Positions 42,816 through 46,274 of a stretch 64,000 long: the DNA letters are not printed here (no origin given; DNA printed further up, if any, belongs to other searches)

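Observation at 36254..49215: ECF-sigma-headed 13-kb operon built around CsgG/LpoB-like modules and three giant secreted paralogs: candidate undescribed envelope system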

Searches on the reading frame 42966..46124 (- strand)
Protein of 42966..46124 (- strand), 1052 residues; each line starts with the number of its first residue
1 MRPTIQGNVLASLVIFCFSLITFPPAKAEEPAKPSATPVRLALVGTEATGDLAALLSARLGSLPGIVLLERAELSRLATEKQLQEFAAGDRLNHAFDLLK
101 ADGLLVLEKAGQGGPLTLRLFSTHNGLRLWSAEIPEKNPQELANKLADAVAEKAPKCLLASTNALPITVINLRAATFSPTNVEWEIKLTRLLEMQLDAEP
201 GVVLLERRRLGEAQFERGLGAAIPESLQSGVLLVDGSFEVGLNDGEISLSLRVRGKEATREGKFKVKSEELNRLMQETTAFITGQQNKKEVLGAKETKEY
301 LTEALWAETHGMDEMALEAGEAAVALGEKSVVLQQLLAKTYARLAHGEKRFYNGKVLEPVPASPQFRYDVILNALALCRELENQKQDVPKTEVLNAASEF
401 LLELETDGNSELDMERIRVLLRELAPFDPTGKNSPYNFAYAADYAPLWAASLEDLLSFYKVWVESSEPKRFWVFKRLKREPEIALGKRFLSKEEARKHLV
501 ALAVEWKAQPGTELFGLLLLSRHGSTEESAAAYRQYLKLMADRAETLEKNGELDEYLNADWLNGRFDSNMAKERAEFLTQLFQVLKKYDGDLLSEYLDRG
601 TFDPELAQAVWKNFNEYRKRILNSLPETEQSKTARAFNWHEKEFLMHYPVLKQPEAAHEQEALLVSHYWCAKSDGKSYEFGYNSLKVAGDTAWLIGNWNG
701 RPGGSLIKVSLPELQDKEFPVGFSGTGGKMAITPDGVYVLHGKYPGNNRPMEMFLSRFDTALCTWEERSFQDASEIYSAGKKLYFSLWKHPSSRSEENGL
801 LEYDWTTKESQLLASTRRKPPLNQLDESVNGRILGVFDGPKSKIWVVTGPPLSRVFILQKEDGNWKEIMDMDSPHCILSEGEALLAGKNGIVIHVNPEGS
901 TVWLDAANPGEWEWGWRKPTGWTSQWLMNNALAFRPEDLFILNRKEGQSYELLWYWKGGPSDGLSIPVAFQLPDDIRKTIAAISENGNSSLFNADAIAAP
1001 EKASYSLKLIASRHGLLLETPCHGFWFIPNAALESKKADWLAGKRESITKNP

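Call 3: search_protein_families(library=pfam, proteins=[window:42966-46124:-], max_evalue=0.1)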
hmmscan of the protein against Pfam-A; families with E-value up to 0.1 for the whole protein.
window:42966-46124:- (1052 aa): 2 families
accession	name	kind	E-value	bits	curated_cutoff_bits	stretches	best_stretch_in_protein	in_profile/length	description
PF04062.19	P21-Arc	-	0.08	13.5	25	0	488-540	86-138/173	ARP2/3 complex ARPC3 (21 kDa) subunit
PF21831.1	DUF6891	-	0.096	13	27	0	69-111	50-92/189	Domain of unknown function (DUF6891)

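Call 4: search_protein_families(library=ncbifam, proteins=[window:42966-46124:-], max_evalue=0.1)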
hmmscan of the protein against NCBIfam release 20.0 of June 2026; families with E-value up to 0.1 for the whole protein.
window:42966-46124:- (1052 aa): 0 families

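Call 92: search_protein_families(library=padloc, proteins=[window:42966-46124:-], max_evalue=0.01)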
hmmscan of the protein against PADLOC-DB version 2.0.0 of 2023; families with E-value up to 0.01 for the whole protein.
window:42966-46124:- (1052 aa): 0 families
